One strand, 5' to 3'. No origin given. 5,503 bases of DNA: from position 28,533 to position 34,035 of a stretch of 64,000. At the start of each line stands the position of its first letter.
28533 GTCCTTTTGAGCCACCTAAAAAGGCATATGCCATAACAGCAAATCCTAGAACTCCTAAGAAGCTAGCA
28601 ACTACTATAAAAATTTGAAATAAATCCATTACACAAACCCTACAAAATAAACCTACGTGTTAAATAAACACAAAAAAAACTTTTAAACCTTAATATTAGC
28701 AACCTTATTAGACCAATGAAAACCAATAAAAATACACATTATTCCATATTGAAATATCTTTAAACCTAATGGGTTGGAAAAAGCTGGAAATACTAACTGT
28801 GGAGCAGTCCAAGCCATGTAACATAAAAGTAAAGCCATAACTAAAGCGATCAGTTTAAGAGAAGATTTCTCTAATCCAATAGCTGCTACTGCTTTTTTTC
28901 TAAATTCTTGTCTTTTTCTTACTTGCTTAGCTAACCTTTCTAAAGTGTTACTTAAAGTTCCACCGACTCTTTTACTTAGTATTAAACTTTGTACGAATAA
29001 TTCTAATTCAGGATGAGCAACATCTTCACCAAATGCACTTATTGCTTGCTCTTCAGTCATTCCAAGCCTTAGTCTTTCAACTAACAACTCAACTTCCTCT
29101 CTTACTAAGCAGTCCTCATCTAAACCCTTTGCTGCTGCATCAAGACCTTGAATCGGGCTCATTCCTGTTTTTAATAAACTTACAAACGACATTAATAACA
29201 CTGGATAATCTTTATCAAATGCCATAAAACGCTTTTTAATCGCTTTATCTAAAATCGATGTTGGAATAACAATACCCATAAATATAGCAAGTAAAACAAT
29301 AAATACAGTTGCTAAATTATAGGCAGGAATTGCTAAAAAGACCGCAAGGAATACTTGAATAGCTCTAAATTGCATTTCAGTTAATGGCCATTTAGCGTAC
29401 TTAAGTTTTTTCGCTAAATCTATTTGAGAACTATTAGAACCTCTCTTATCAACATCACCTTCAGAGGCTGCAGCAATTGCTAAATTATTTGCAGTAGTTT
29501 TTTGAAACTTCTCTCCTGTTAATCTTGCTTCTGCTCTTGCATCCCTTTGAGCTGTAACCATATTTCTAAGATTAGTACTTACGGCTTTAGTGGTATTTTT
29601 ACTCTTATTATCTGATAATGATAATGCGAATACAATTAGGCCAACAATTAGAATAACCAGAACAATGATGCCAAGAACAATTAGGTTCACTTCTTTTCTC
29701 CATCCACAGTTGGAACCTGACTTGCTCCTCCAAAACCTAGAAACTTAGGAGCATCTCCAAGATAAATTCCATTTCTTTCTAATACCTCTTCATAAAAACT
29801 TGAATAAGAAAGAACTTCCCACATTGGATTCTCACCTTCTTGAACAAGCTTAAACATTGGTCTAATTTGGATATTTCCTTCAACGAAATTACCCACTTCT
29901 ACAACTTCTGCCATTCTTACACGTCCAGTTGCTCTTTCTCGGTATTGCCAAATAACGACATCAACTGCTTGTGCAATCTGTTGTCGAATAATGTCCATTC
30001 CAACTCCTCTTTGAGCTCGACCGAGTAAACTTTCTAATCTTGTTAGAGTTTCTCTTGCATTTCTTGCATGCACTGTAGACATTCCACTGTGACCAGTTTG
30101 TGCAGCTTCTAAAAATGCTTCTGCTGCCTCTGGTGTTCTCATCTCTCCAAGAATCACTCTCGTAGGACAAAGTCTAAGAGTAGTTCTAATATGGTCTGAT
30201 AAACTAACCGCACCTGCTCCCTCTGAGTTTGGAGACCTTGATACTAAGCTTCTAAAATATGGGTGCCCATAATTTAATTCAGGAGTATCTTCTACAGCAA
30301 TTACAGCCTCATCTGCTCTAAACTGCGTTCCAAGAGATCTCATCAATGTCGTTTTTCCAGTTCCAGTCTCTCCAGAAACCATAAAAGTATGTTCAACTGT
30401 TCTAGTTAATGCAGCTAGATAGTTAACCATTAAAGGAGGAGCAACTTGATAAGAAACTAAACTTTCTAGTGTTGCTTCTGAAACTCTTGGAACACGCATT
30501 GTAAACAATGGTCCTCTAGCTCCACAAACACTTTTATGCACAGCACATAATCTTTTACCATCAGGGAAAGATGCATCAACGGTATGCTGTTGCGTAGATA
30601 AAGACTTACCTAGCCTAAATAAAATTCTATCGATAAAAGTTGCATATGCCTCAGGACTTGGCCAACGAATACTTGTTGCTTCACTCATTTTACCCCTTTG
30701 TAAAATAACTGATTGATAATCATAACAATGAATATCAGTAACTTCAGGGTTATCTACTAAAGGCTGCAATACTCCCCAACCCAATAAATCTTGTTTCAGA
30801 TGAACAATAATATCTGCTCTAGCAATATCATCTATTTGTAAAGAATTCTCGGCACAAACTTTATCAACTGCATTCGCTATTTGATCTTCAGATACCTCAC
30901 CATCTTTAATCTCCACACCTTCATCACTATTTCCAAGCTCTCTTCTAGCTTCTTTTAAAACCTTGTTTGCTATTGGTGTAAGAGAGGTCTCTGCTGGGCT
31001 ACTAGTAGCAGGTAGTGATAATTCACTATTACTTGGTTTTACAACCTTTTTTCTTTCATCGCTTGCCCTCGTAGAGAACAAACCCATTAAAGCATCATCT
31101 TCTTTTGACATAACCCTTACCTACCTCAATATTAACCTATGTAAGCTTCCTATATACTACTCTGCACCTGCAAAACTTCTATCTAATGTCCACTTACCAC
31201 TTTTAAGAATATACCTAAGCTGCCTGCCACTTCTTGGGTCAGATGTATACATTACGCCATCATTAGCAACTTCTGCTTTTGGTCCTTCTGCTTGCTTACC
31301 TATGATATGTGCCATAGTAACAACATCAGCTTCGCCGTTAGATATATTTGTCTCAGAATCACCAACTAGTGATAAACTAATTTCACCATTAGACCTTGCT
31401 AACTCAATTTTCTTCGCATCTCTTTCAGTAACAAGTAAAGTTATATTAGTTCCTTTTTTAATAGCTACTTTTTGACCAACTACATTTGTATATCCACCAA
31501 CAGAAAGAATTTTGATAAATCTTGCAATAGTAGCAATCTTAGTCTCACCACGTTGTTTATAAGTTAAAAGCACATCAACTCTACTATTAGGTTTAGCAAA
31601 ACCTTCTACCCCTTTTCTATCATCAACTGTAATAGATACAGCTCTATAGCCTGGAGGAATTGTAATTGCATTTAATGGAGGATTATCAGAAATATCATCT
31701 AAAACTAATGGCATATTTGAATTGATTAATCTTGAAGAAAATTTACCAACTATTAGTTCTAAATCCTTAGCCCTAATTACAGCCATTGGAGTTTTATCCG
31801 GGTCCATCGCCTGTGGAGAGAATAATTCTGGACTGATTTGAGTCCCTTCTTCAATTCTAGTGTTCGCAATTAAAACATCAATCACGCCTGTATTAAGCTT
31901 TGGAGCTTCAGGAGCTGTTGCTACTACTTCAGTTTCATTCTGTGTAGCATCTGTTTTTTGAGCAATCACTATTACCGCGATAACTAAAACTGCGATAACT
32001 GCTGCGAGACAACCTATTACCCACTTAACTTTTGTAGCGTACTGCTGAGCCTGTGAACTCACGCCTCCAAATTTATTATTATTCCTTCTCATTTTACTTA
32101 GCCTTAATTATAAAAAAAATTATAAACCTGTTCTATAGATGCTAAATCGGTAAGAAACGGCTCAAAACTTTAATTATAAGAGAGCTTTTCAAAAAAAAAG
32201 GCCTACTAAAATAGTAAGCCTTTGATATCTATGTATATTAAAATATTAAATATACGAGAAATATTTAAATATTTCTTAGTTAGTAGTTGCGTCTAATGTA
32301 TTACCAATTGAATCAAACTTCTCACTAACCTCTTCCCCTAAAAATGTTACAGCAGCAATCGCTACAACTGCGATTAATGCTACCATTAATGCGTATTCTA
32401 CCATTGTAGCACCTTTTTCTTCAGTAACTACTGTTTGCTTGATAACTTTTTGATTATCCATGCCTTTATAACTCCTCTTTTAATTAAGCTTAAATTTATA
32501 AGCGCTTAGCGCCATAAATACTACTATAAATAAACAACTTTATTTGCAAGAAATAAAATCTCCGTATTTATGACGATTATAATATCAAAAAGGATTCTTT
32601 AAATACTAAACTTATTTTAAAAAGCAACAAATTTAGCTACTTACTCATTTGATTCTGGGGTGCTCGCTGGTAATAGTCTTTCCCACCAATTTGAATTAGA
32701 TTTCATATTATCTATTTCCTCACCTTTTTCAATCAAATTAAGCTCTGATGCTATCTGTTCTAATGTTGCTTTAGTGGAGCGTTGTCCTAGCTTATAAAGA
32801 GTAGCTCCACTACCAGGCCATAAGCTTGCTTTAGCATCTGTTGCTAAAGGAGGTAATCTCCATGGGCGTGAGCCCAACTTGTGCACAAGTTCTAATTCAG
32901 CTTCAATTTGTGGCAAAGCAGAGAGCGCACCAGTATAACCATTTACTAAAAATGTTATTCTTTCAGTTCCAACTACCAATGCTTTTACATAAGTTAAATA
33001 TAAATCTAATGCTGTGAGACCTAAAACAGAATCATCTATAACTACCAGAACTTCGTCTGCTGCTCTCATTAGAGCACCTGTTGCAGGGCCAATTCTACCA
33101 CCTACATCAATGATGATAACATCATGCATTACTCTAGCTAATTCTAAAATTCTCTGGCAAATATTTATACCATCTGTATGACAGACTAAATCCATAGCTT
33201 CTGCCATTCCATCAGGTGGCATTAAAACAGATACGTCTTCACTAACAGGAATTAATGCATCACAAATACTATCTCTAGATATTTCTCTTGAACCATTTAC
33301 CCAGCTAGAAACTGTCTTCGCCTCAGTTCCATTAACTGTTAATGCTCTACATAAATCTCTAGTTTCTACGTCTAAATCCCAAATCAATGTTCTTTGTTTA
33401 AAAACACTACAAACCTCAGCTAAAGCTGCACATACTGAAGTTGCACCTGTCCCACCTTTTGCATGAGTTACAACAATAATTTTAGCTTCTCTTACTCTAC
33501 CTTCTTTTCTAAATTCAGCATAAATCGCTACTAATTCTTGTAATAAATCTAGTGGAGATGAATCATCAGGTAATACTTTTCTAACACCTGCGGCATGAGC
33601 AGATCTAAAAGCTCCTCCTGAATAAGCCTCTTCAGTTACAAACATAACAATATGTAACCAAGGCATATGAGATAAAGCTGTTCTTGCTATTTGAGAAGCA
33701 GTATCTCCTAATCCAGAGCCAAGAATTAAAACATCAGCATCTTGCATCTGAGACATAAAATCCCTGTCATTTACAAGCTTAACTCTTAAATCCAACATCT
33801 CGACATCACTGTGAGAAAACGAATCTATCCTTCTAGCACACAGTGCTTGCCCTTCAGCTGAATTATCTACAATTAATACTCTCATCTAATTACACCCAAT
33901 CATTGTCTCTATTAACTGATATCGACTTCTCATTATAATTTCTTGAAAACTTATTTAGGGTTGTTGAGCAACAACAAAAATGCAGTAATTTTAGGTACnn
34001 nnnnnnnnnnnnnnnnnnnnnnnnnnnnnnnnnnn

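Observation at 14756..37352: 23-gene co-directional block joining a minimal, secretin-less and ATPase-less T3SS core to a secretin-less Tad pilus and Hanks kinase/FHA/PP2C signalling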

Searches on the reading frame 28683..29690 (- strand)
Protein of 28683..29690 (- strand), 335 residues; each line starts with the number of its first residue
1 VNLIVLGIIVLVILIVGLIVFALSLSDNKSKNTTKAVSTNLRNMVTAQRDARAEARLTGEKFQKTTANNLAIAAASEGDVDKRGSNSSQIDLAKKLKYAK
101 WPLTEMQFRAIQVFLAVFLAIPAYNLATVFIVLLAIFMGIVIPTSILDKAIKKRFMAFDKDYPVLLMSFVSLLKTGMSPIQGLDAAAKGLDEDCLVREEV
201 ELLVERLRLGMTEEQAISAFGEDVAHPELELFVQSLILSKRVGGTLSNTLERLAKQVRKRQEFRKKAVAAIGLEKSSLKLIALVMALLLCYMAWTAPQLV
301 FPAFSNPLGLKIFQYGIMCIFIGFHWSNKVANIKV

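Call 3: search_protein_families(library=pfam, proteins=[window:28683-29690:-], max_evalue=0.01)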
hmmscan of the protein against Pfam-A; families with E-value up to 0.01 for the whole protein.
window:28683-29690:- (335 aa): 1 family
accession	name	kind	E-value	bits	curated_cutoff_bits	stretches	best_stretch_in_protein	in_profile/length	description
PF00482.28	T2SSF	-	3.3e-14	53.4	25.2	1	167-292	3-123/125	Type II secretion system (T2SS), protein F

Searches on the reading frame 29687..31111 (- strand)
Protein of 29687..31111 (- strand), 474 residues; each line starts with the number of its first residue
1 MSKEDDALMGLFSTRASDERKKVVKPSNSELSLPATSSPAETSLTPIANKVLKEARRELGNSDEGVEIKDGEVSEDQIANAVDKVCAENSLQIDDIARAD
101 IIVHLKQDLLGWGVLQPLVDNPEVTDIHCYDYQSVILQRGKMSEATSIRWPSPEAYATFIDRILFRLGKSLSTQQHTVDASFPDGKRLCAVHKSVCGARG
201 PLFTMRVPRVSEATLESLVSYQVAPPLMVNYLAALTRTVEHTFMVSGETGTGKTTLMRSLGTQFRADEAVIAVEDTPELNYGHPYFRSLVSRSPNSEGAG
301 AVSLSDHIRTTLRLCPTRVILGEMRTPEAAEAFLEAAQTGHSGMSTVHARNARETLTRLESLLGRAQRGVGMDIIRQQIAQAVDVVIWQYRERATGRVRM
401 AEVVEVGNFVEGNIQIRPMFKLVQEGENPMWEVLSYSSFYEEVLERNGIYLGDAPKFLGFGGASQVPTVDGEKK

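Call 3: search_protein_families(library=pfam, proteins=[window:29687-31111:-], max_evalue=0.01)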
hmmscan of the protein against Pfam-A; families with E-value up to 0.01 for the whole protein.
window:29687-31111:- (474 aa): 6 families
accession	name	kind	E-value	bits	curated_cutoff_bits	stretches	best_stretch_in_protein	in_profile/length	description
PF00437.27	T2SSE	-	9.6e-34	117.1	24.9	1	173-389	68-275/370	Type II/IV secretion system protein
PF13191.12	AAA_16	-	6.8e-06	27.1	32.6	1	237-367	18-128/167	AAA ATPase domain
PF13401.12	AAA_22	-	0.00068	20.4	27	1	244-274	9-40/130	AAA domain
PF12775.13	AAA_7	-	0.0019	18.2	25.8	1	229-269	22-62/181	P-loop containing dynein motor region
PF20720.3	nSTAND3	-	0.0066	16.6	27.2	0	240-278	17-56/155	Novel STAND NTPase 3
PF10412.15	TrwB_AAD_bind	-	0.0074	15.6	20.5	0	236-275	11-50/387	Type IV secretion-system coupling protein DNA-binding domain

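Call 66: search_protein_families(library=ncbifam, proteins=[window:29687-31111:-], max_evalue=0.01)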
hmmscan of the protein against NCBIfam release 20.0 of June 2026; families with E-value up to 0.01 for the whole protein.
window:29687-31111:- (474 aa): 18 families
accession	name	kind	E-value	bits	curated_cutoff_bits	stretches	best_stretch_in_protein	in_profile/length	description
TIGR03819.1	heli_sec_ATPase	hypoth_equivalog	9.6e-63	212.4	373.15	1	69-403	12-338/340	TadA family conjugal transfer-associated ATPase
NF058587.1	archaellum_moto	equivalog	5.4e-48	164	550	1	34-407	86-434/527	archaellum flagellar ATPase motor FlaI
TIGR02788.1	VirB11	equivalog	1.2e-35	123.1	249.95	2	240-394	144-299/308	P-type DNA transfer ATPase VirB11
TIGR02782.1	TrbB_P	equivalog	5.8e-30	104.6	304.55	1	152-414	50-301/303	P-type conjugative transfer ATPase TrbB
NF010469.0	PRK13894.1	subfamily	1.8e-26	93.3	508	1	159-417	70-318/320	conjugal transfer ATPase TrbB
NF053672.1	bindosome_BasE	exception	1e-24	87.2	1000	1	158-365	189-394/512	bindosome assembly system ATPase subunit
NF010475.0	PRK13900.1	equivalog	1.5e-24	86.7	389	1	241-403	161-322/333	type IV secretion system ATPase VirB11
TIGR01420.1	pilT_fam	subfamily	1e-20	74.3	319.1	1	236-411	118-290/343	PilT/PilU family type 4a pilus ATPase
NF010425.0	PRK13851.1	equivalog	1.2e-20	73.7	461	1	231-388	154-311/344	type IV secretion system protein VirB11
NF010407.0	PRK13833.1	subfamily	1.3e-19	70.8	499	1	199-416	104-310/323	conjugal transfer protein TrbB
NF041000.1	ATPase_ComGA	equivalog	2.5e-19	69.3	300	1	234-363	122-246/267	competence type IV pilus ATPase ComGA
NF007755.0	PRK10436.1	equivalog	7.8e-14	51.2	617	1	239-362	218-335/465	type II secretion system protein GspE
TIGR02538.1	type_IV_pilB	equivalog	4.8e-13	48.6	675.65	1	230-361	307-431/564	type IV-A pilus assembly ATPase PilB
TIGR02525.1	plasmid_TraJ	equivalog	1e-12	47.8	368.3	1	244-363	153-273/372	plasmid transfer ATPase TraJ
NF053534.1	T4PilAsmATPsTfpB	equivalog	9e-12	44.2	850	1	234-362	330-452/584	type IV pilus assembly ATPase TfpB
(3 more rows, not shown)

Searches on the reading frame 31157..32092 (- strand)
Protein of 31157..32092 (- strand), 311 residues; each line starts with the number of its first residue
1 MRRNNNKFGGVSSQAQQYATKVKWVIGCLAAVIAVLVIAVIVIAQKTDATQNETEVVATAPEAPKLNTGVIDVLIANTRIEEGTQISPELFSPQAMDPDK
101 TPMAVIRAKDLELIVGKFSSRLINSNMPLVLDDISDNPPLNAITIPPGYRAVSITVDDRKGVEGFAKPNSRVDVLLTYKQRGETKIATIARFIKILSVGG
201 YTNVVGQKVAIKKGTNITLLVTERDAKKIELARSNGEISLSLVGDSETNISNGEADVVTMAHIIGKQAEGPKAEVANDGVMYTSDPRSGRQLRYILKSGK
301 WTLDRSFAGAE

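Call 3: search_protein_families(library=pfam, proteins=[window:31157-32092:-], max_evalue=0.01)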
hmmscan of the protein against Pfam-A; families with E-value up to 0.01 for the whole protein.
window:31157-32092:- (311 aa): 2 families
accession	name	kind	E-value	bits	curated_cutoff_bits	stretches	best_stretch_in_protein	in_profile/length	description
PF16976.10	RcpC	-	3.9e-21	75.6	28.8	1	144-242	6-113/114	Flp pilus assembly protein RcpC/CpaB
PF08666.17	SAF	-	0.00014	22.7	21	1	72-134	2-62/63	SAF domain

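Call 66: search_protein_families(library=ncbifam, proteins=[window:31157-32092:-], max_evalue=0.01)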
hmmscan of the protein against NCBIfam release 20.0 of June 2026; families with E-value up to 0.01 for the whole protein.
window:31157-32092:- (311 aa): 2 families
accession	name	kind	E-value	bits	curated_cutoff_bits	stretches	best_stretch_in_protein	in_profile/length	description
TIGR03177.1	pilus_cpaB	equivalog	3.8e-34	118.1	71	1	32-259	5-229/262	Flp pilus assembly protein CpaB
TIGR03170.1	flgA_cterm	equivalog_domain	0.00095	19.1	54.65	1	72-136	14-76/137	flagellar basal body P-ring formation chaperone FlgA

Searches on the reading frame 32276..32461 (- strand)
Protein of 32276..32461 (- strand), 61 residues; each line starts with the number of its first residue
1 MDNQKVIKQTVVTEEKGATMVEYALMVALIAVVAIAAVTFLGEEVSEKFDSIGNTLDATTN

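Call 3: search_protein_families(library=pfam, proteins=[window:32276-32461:-], max_evalue=0.01)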
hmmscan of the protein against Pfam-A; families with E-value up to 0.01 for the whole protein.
window:32276-32461:- (61 aa): 2 families
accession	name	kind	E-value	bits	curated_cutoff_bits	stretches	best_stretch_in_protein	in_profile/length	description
PF04964.19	Flp_Fap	-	7e-13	48.6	32.2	1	14-55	4-45/46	Flp/Fap pilin component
PF14029.11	DUF4244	-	0.0028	17.5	27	1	12-38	7-31/54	Protein of unknown function (DUF4244)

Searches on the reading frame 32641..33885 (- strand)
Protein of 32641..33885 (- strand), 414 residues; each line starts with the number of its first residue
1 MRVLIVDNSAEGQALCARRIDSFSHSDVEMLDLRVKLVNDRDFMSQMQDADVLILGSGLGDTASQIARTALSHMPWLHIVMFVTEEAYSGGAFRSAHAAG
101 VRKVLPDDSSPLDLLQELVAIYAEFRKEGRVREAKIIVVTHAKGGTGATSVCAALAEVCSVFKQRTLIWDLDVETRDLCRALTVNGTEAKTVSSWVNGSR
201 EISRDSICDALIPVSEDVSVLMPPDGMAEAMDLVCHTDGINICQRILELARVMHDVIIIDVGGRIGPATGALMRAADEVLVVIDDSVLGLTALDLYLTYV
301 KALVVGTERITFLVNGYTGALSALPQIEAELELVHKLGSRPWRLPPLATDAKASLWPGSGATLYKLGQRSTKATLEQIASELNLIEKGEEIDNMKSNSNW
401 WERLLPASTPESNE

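Call 3: search_protein_families(library=pfam, proteins=[window:32641-33885:-], max_evalue=0.01)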
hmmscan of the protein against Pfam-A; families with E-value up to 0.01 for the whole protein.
window:32641-33885:- (414 aa): 5 families
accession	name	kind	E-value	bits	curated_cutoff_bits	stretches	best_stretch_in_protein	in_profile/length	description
PF13614.12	AAA_31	-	5.1e-12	46.5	27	1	135-302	2-166/177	AAA domain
PF06564.18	CBP_BcsQ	-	3.5e-05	23.9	21.3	1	135-284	2-146/234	Cellulose biosynthesis protein BcsQ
PF01656.29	CbiA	-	0.002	18.5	25.4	1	137-319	1-85/125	CobQ/CobB/MinD/ParA nucleotide binding domain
PF10609.15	ParA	-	0.0056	16.6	27.1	1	135-192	4-61/246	NUBPL iron-transfer P-loop NTPase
PF09140.17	MipZ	-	0.0098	15.7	20.7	0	136-290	2-136/262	ATPase MipZ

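Call 66: search_protein_families(library=ncbifam, proteins=[window:32641-33885:-], max_evalue=0.01)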
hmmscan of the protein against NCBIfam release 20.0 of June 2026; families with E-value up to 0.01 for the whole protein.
window:32641-33885:- (414 aa): 12 families
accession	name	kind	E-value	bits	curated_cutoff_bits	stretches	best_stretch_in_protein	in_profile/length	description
TIGR03815.1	CpaE_hom_Actino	equivalog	1.6e-12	47.2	154.45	1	43-301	31-270/340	septum site-determining protein Ssd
TIGR03371.1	cellulose_yhjQ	equivalog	2.2e-11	43.7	157.85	1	135-319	2-180/246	cellulose biosynthesis protein BcsQ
NF041546.1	ParA_partition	equivalog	1.9e-08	34.1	180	2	238-315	62-140/203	ParA family partition ATPase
TIGR01969.1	minD_arch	subfamily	7.8e-07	28.5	201.75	1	136-330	2-183/251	cell division ATPase MinD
NF008079.0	PRK10818.1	equivalog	1.1e-06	28.2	508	1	134-287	2-147/270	septum site-determining protein MinD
TIGR01968.1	minD_bact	equivalog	2.9e-06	26.8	212.9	1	134-294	1-152/261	septum site-determining protein MinD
TIGR03453.1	partition_RepA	equivalog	0.00032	19.6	348.45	0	131-172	101-142/387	plasmid partitioning protein RepA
TIGR01007.1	eps_fam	subfamily_domain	0.00036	20.1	108.05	1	133-284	16-159/204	polysaccharide biosynthesis tyrosine autokinase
NF041136.1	MrpORP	equivalog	0.00049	19.5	450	1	135-192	6-63/365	iron-sulfur cluster carrier protein MrpORP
TIGR03029.1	EpsG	equivalog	0.0006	19.1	313.8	1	133-262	102-221/274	chain length determinant protein tyrosine kinase EpsG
NF041283.1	PrgP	equivalog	0.00073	18.9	400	1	134-305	2-176/297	ParA superfamily DNA segregation protein PrgP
NF010443.0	PRK13869.1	subfamily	0.0071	15.2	446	0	134-301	121-299/405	plasmid-partitioning protein RepA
